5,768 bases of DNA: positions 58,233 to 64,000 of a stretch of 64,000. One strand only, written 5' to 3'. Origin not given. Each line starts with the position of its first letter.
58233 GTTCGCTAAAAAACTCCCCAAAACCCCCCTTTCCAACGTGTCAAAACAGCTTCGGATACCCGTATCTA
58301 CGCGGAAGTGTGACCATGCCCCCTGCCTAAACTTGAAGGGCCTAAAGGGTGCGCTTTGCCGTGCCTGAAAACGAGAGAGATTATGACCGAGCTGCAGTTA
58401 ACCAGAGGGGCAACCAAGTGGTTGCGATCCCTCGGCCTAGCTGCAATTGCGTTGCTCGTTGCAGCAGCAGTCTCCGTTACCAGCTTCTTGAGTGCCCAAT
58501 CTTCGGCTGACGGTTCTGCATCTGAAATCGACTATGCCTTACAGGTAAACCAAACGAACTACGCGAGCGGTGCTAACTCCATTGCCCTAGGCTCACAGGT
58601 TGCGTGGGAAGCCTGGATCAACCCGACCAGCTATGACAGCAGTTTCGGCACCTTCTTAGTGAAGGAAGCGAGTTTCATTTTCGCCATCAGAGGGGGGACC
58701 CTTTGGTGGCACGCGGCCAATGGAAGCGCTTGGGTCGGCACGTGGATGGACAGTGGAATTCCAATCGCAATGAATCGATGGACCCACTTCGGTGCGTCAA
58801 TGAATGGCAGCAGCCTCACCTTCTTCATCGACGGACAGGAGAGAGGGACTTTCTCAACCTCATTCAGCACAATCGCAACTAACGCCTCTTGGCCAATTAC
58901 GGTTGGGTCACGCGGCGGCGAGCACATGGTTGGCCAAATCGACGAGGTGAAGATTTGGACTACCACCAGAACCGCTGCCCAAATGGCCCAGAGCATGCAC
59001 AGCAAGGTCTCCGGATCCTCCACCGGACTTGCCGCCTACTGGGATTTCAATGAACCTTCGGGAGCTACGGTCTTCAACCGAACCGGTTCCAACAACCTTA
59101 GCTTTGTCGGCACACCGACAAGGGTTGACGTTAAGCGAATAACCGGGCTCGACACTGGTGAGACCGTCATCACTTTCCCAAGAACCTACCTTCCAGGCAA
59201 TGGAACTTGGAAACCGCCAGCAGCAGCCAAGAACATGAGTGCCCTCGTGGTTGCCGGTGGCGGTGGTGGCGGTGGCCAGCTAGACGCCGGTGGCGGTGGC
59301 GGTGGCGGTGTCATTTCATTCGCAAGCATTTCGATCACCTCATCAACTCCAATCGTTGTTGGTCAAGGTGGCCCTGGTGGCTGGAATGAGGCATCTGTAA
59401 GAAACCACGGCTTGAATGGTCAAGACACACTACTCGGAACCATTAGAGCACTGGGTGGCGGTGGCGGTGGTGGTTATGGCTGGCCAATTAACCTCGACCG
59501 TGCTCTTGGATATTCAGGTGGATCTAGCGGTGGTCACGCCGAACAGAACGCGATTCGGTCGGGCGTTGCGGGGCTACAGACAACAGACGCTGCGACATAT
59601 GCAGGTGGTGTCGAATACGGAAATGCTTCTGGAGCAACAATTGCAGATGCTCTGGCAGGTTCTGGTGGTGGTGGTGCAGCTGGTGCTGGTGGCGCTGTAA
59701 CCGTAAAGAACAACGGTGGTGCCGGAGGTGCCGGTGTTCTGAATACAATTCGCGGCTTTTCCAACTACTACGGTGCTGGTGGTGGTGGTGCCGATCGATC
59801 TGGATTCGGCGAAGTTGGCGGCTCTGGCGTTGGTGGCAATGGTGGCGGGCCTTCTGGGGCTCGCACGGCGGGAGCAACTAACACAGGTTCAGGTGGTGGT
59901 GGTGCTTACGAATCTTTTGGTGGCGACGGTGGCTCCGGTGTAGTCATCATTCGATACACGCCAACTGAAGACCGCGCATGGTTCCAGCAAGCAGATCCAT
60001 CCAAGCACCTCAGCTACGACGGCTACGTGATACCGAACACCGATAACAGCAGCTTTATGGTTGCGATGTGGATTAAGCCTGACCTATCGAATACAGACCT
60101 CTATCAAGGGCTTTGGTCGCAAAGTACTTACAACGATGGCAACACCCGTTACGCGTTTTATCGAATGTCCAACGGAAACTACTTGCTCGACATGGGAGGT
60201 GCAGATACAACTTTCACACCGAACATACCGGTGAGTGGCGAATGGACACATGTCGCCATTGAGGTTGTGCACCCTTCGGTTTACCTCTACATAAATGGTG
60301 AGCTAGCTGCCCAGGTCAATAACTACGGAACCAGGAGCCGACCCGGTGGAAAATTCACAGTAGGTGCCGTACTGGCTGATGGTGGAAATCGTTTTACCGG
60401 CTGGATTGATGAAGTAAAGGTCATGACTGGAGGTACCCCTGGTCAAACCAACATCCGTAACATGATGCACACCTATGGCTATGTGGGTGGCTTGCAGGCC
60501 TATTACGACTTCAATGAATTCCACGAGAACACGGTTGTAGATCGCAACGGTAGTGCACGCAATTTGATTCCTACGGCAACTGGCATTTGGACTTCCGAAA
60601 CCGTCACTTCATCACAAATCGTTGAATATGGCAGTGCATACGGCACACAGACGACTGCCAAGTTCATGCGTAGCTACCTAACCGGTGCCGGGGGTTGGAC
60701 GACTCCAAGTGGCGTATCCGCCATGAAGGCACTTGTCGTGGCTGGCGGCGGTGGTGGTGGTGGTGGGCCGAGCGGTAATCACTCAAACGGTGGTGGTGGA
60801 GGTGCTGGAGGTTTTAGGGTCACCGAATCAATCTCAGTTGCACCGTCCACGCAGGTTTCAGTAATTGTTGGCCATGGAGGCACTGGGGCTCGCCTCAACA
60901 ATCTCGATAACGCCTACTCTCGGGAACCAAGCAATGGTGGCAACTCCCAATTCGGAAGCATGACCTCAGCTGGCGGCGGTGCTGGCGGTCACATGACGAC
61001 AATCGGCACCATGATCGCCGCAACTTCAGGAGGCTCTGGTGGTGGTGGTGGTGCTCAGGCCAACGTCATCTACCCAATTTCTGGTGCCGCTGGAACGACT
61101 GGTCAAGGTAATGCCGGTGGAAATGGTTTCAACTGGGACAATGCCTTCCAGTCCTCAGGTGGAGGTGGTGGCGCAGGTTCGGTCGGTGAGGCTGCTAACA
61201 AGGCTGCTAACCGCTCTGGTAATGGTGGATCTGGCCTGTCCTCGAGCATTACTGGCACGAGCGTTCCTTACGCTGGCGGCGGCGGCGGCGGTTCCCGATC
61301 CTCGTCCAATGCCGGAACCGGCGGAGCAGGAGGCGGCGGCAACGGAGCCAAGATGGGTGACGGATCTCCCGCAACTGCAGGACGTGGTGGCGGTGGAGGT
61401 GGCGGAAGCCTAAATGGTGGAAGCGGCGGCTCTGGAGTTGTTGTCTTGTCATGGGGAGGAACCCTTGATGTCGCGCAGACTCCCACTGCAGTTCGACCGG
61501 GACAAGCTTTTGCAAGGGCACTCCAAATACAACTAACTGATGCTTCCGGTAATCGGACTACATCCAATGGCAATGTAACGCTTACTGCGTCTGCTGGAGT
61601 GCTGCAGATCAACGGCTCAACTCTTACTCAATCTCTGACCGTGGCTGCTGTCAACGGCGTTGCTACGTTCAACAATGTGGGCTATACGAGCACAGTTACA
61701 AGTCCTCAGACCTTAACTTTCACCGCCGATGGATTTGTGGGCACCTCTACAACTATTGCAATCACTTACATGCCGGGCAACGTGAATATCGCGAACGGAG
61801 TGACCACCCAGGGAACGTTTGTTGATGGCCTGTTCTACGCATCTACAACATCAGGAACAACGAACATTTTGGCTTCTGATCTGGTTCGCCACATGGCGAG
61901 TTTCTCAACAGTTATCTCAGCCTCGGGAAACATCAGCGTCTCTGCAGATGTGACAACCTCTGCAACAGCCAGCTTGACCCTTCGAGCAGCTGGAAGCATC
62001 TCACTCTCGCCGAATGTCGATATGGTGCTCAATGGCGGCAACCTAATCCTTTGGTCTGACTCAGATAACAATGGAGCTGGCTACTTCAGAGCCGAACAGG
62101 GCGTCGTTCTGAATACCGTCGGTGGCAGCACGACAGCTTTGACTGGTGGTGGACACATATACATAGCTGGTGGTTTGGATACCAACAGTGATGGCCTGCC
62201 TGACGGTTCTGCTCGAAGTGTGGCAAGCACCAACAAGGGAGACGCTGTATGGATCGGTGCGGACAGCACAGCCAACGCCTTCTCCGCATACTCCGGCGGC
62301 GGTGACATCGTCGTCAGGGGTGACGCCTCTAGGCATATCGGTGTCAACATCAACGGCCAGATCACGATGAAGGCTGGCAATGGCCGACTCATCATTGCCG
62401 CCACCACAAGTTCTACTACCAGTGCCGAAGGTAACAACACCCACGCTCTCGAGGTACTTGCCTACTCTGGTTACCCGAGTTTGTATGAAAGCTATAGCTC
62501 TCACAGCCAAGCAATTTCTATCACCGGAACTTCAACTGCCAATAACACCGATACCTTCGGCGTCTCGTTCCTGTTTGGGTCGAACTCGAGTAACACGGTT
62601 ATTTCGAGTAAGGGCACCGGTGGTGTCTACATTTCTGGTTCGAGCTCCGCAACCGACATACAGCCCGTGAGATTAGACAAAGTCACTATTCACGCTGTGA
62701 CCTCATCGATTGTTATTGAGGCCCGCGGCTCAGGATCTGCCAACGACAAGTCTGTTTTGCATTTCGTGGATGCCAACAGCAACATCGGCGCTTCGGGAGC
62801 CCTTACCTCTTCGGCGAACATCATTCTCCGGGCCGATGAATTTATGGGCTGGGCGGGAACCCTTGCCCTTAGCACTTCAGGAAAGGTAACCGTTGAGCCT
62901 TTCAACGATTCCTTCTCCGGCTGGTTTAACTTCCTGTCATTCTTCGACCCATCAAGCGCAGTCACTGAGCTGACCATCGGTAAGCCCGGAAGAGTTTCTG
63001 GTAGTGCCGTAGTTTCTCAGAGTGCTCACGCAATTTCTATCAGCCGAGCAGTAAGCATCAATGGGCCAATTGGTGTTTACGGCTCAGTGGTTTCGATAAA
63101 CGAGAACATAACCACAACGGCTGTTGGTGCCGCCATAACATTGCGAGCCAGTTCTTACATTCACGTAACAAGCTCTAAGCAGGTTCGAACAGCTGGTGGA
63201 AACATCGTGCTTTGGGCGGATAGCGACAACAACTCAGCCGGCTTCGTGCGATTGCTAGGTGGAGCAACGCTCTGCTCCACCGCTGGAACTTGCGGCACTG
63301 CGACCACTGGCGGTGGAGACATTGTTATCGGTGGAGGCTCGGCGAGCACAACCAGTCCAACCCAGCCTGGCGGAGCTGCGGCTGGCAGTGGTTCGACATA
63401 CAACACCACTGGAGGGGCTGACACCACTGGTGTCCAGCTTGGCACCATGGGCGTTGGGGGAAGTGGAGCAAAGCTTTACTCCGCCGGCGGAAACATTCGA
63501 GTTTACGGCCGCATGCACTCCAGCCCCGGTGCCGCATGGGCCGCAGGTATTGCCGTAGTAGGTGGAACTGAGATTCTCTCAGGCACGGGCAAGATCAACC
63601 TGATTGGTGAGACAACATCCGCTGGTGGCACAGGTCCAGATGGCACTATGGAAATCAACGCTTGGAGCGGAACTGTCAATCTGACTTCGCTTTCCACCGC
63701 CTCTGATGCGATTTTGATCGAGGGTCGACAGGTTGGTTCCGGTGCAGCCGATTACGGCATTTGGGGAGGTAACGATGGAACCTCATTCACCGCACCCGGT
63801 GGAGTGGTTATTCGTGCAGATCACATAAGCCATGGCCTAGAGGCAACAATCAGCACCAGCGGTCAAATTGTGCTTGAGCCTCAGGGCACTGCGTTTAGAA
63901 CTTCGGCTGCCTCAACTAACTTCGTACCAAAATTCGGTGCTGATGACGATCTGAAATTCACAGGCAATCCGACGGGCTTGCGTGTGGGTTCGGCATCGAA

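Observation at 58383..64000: Unlisted giant ORF: a secreted LamG / glycine-rich / beta-helix protein of at least 1872 codons running off the window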

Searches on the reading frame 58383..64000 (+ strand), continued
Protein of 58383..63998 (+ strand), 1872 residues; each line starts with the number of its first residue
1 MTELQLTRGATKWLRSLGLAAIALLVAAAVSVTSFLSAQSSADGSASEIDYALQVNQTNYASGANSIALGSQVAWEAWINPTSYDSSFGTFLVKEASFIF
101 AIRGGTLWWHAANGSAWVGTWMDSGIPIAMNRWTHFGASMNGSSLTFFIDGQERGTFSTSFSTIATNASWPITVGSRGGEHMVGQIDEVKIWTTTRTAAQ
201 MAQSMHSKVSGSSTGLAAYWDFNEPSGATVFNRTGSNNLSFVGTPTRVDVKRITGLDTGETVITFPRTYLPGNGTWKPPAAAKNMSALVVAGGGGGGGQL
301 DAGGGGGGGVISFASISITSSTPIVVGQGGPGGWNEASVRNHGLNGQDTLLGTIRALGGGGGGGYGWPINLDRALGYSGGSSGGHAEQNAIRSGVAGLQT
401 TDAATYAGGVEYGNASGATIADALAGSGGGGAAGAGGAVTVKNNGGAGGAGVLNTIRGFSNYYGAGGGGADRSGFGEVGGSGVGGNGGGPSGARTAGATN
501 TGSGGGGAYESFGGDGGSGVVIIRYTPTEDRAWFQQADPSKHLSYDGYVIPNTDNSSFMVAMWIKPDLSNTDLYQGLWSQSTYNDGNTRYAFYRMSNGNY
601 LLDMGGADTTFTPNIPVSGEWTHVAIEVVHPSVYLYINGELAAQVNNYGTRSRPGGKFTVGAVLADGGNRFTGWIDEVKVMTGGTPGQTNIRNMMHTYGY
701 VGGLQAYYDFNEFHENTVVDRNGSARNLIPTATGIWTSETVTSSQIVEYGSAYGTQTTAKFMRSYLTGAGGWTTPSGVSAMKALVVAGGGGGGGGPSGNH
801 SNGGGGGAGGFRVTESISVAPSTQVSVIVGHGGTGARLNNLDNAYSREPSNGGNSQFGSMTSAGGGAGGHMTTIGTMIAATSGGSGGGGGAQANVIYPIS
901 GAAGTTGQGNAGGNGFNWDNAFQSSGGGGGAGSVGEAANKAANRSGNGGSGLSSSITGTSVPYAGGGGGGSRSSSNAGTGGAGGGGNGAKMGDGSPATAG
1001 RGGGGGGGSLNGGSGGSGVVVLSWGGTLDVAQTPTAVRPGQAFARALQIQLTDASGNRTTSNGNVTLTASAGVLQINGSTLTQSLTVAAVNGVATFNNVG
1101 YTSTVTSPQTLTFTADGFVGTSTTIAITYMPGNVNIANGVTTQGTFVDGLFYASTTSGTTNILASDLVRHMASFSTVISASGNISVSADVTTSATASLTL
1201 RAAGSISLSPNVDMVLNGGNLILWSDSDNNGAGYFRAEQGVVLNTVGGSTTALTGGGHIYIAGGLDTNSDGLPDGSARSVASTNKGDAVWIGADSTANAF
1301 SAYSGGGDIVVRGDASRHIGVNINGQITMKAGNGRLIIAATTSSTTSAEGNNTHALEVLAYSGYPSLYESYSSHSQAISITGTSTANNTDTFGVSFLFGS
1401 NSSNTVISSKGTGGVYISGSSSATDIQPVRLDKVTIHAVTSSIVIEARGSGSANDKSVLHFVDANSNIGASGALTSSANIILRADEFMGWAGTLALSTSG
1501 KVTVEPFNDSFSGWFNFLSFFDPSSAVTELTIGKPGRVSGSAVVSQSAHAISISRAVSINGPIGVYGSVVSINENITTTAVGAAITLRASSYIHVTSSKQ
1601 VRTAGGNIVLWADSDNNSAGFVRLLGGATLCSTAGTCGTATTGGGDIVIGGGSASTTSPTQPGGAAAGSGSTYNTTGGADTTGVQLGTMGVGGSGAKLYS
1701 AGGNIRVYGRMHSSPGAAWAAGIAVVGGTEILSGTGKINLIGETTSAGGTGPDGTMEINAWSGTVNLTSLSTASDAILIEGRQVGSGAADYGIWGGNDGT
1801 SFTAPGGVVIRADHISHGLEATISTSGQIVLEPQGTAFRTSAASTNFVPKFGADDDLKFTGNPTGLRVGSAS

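Call 23: search_solved_structures(query=window:58383-63998:+, max_evalue=1)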
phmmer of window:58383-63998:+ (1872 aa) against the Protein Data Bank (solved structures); distinct sequences matched with E-value up to 1: 0.
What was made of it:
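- Tried and rejected: phmmer of the whole fragment against PDB sequences: nothing (call 23).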

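Call 61: find_encoding_contigs(protein=P0002, flank=10000, max_places=2)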
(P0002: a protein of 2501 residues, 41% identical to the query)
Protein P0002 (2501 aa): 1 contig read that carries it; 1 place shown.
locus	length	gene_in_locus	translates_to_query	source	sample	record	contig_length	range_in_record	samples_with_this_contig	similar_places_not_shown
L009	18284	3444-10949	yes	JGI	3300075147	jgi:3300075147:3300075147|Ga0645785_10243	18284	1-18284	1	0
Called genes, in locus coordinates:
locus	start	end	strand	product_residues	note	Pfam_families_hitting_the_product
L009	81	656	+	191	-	PF00171:Aldedh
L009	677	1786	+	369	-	PF11258:DUF3048, PF17479:DUF3048_C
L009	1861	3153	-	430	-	PF04464:Glyphos_transf (weak)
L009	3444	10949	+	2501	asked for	PF06439:3keto-disac_hyd (faint), PF13385:Laminin_G_3, PF21722:Gly_rich_2, PF13385:Laminin_G_3, PF21722:Gly_rich_2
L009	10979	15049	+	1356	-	PF26198:Ig_SMCHD1_6th (faint)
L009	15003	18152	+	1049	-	PF09134:Invasin_D3 (faint), PF18565:Glyco_hydro2_C5 (faint), PF26198:Ig_SMCHD1_6th (faint)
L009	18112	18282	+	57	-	?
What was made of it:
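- L009 is at least 4,900 aa to the contig end (call 61).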

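Call 97: search_protein_families(library=pfam, proteins=[P0015], max_evalue=0.01)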
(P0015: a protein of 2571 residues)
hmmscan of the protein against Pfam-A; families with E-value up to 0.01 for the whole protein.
P0015 (2571 aa): 5 families
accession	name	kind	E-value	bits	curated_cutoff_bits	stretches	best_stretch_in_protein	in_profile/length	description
PF09479.16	Flg_new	-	2.5e-140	457.2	27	14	1593-1661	1-65/65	Listeria-Bacteroides repeat domain (List_Bact_rpt)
PF18998.6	Flg_new_2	-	5.1e-56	187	23.6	10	1596-1665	5-72/73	Divergent InlB B-repeat domain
PF13385.13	Laminin_G_3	-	5.7e-41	140.6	27.6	2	514-665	1-148/151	Concanavalin A-like lectin/glucanases superfamily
PF21722.4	Gly_rich_2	-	1.4e-28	100.9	24.3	2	753-1007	8-224/226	Glycine-rich domain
PF00691.25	OmpA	-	1.7e-10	41.5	27.2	1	2474-2555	1-82/98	OmpA family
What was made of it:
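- OmpA domain in Rhodoluna lacicola P0015 (call 97).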

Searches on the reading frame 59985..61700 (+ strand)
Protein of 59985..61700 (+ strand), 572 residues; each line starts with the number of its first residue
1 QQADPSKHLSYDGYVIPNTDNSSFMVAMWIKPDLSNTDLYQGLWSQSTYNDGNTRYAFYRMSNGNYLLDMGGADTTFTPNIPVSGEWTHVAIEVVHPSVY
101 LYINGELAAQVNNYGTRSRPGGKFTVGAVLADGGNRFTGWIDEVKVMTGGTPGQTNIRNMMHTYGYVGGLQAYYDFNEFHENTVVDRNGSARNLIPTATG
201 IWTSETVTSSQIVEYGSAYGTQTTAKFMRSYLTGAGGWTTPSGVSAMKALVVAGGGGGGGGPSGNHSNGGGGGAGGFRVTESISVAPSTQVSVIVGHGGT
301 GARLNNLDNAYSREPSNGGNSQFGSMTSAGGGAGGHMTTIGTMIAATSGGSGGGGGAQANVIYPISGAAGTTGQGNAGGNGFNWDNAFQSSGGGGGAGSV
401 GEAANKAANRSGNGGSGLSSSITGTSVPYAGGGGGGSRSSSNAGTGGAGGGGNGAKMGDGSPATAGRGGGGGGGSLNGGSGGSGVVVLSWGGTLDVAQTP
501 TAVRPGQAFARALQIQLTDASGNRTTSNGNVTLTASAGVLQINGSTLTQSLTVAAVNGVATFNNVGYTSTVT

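Call 20: search_protein_families(library=pfam, proteins=[window:59985-61700:+], max_evalue=1)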
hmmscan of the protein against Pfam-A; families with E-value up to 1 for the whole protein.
window:59985-61700:+ (572 aa): 2 families
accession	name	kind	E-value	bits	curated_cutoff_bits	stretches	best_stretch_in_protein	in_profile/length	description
PF21722.4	Gly_rich_2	-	8.8e-18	65.6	24.3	1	235-490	5-225/226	Glycine-rich domain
PF13385.13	Laminin_G_3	-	3.2e-15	57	27.6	1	18-147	13-141/151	Concanavalin A-like lectin/glucanases superfamily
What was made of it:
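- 60036..60425 (+): Laminin_G_3 domain 2, aa 552-681. Pfam PF13385, 57.0 bits, E 3.2e-15 (call 20).
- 60687..61454 (+): Gly_rich_2 domain 2, aa 769-1024 (34% Gly). Predicted TNF-like sandwich plus glycine lattice. Pfam 65.6 bits, E 8.8e-18 (call 20).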

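Call 24: search_protein_families(library=phrogs, proteins=[window:59985-61700:+], max_evalue=0.01)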
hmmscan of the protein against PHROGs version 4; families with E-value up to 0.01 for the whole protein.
window:59985-61700:+ (572 aa): 3 families
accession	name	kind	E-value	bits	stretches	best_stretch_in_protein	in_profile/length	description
phrog_2295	-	unknown function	2.3e-43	150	1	199-490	548-846/1183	-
phrog_863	-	tail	2.3e-10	41.1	1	211-417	406-597/690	tail fiber assembly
phrog_21412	-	tail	0.00013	20.8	1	228-415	1259-1441/1452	tail fiber protein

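Call 91: search_dna_similar(query=window:59985-61502:+, collection=phages, mode=protein, max_rows=25)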
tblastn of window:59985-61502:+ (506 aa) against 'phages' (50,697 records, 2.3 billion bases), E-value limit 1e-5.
No match.
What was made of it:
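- Tried and rejected: tblastn of module 2 against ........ phages: no match, probably because of the low-complexity filter (call 91).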
